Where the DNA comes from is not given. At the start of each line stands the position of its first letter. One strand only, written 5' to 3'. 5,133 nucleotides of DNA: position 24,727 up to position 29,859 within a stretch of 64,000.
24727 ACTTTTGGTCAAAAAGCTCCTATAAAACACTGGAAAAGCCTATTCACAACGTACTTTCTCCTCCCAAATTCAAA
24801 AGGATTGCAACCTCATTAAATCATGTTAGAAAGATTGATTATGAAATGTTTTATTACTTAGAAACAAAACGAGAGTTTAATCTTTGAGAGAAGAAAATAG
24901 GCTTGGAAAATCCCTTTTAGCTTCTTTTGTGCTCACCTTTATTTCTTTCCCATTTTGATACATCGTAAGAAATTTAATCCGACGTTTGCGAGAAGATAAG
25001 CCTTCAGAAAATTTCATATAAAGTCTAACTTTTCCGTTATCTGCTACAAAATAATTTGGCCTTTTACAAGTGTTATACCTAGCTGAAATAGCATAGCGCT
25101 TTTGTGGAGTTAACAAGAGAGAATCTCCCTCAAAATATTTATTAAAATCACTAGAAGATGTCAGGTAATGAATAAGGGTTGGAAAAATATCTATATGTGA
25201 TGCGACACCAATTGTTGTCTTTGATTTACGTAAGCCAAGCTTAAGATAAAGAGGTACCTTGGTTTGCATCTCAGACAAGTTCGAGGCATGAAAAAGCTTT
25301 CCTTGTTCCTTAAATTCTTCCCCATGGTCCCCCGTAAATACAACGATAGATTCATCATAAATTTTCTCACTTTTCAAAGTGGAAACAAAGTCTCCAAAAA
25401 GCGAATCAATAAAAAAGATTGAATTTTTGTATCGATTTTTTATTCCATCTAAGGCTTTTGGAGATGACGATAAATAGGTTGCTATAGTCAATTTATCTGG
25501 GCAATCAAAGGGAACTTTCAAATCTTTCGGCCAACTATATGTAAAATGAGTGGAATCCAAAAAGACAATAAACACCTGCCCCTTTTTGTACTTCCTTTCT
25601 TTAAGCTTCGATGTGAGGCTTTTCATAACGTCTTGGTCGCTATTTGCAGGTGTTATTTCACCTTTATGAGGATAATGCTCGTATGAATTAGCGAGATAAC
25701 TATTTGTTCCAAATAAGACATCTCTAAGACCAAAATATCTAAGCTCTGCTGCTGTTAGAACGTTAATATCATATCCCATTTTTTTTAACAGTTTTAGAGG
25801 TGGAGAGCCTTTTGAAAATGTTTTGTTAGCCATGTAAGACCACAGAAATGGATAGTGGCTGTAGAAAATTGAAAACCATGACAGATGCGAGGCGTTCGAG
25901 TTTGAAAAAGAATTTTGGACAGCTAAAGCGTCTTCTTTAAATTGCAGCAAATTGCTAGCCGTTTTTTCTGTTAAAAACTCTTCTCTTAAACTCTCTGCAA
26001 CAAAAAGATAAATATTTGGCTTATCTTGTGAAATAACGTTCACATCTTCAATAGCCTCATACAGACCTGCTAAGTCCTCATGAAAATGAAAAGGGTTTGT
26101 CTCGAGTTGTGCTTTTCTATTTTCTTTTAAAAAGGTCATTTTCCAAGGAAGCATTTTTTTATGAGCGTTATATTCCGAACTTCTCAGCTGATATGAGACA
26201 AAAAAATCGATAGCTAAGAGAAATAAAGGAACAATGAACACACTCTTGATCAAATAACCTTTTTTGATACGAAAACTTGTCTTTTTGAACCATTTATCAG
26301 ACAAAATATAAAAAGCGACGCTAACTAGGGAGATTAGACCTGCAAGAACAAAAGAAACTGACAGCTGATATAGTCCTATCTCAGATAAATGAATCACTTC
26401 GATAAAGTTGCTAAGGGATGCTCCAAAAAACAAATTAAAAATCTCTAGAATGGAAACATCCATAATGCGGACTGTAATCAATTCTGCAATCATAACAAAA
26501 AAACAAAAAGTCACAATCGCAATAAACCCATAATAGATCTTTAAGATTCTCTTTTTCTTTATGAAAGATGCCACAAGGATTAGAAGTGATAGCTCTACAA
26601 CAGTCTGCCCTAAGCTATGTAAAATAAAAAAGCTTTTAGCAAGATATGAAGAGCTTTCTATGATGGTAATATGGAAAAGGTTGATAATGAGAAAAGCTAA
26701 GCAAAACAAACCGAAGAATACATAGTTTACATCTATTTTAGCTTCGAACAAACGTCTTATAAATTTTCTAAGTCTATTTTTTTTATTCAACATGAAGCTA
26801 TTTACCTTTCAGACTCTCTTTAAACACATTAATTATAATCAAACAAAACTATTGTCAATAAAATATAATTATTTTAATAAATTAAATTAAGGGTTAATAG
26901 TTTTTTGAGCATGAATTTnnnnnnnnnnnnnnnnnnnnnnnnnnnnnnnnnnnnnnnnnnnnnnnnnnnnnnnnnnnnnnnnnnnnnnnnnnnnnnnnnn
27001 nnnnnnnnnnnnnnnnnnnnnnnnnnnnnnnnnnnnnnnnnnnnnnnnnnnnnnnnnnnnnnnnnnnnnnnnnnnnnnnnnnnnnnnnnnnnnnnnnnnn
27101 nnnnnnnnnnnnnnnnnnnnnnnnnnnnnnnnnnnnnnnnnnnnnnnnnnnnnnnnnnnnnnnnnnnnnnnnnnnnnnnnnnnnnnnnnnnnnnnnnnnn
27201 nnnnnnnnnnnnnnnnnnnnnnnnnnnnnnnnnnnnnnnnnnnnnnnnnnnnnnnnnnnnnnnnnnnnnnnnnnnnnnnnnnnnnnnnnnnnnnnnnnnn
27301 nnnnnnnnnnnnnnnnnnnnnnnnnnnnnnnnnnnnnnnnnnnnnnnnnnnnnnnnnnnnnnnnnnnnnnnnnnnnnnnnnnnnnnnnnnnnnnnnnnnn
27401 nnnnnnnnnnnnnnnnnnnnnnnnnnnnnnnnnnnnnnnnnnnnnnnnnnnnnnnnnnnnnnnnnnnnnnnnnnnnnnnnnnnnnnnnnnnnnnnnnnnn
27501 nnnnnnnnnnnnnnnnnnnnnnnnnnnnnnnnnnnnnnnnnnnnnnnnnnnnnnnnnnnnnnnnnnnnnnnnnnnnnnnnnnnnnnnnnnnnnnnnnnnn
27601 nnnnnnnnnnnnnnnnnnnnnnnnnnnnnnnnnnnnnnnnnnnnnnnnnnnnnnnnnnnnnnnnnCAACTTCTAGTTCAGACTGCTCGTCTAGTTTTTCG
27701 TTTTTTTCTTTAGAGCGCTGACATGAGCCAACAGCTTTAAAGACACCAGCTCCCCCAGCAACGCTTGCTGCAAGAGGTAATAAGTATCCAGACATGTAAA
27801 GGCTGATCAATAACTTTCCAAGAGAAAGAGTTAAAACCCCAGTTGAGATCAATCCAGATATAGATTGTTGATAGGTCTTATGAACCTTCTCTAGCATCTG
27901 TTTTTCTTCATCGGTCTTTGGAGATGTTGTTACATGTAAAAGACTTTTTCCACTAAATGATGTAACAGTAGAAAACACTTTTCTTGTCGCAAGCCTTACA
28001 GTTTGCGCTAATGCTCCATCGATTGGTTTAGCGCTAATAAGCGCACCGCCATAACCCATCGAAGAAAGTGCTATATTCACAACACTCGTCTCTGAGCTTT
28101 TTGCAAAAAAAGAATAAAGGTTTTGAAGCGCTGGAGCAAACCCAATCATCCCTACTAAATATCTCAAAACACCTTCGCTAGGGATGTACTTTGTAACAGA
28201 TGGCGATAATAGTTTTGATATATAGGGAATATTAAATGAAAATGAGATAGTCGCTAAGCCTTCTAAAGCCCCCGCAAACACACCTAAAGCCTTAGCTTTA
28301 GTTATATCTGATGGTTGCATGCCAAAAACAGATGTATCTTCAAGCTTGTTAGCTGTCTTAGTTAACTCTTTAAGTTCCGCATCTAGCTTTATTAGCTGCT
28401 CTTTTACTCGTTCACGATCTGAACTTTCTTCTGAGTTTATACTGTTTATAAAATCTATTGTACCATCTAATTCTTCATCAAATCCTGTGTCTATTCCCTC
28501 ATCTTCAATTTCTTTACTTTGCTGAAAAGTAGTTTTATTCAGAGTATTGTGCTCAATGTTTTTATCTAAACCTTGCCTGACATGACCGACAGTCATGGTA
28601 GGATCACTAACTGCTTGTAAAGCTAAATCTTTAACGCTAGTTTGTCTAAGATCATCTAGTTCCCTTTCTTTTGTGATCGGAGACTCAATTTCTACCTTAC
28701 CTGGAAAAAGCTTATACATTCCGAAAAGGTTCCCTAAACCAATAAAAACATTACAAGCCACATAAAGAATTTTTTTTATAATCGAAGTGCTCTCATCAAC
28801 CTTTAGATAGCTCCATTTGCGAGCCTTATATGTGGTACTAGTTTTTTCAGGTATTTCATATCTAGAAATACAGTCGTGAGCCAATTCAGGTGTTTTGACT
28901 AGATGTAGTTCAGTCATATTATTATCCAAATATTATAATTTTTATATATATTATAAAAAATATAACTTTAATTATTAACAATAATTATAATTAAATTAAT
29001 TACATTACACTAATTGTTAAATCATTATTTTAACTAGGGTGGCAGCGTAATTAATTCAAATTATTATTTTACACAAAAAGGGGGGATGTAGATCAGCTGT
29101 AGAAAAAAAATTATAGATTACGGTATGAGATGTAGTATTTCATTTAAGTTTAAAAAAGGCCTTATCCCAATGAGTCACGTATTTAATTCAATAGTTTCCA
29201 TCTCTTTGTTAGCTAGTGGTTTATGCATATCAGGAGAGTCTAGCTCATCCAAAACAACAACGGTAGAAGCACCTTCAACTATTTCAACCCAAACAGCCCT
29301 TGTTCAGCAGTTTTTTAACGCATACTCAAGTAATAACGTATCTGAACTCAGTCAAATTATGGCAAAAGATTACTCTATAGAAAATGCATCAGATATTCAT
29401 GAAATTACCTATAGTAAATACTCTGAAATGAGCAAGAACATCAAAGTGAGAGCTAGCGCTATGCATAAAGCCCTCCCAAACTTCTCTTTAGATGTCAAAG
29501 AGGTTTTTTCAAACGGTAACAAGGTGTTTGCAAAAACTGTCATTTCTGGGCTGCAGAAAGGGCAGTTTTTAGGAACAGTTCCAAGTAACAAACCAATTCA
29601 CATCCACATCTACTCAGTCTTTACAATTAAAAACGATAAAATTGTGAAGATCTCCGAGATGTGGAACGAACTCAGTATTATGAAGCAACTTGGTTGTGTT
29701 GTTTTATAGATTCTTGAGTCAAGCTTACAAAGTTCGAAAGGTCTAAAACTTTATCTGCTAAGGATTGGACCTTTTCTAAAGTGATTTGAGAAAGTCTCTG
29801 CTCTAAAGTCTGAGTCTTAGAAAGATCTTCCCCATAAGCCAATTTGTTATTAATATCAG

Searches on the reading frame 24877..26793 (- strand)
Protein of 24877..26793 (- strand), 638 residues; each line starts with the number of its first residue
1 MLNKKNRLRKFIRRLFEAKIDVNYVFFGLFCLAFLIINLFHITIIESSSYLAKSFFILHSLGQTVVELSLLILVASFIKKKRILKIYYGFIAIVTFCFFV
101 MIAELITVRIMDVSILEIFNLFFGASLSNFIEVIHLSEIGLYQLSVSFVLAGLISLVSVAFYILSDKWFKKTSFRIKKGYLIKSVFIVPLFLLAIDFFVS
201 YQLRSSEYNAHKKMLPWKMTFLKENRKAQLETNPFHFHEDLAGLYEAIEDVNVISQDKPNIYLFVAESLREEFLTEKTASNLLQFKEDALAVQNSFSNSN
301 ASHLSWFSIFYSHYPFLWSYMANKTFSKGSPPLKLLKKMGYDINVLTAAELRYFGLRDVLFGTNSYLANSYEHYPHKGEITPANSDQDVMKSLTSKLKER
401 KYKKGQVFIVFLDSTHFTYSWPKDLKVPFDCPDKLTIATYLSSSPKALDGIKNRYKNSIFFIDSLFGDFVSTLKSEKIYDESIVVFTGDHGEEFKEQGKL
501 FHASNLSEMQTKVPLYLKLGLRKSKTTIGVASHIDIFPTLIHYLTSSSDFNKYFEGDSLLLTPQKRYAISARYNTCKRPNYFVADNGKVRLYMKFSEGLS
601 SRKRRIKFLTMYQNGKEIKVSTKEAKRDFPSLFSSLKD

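Call 18: search_protein_families(library=ncbifam, proteins=[window:24877-26793:-], max_evalue=0.00001)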
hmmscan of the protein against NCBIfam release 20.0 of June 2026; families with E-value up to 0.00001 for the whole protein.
window:24877-26793:- (638 aa): 6 families
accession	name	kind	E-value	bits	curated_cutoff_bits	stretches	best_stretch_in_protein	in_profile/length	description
TIGR03417.1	chol_sulfatase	equivalog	1.2e-12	47.5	433.45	1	452-562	252-363/500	choline-sulfatase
NF010322.0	PRK13759.1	equivalog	8.2e-09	34.5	481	1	447-586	262-408/486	arylsulfatase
NF038282.1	LapC_YejM_PbgA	exception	2.4e-08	32.7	825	1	452-569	411-526/584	LPS biosynthesis-modulating metalloenzyme YejM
NF053595.1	LptchSynLtaSGpos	equivalog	3.1e-07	29.3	970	1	449-572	424-552/626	lipoteichoic acid synthase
NF047438.1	polymyxin_MCR12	exception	3.1e-07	29.1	1200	1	438-516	408-487/548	MCR-12 family phosphoethanolamine--lipid A transferase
NF045661.1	HdlasePehA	equivalog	2e-06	26.7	900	1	451-561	280-390/506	phosphoric/sulfuric ester hydrolase PehA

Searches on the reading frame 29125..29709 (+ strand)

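Call 55: search_protein_families(library=pfam, proteins=[window:29125-29709:+], max_evalue=1)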
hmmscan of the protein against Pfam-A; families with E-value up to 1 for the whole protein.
window:29125-29709:+ (194 aa): 4 families
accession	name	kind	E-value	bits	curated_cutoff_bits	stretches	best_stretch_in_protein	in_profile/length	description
PF07366.18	SnoaL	-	1.4e-17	64.2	28.4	1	59-189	2-126/126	SnoaL-like polyketide cyclase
PF12680.13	SnoaL_2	-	7.1e-10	39.8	27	1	60-175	1-101/102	SnoaL-like domain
PF12642.13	TpcC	-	6.2e-05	23.3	27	1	41-112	128-202/231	Conjugative transposon protein TcpC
PF16478.10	DUF5055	-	0.0097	16.6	25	1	142-183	46-88/105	Domain of unknown function (DUF5055)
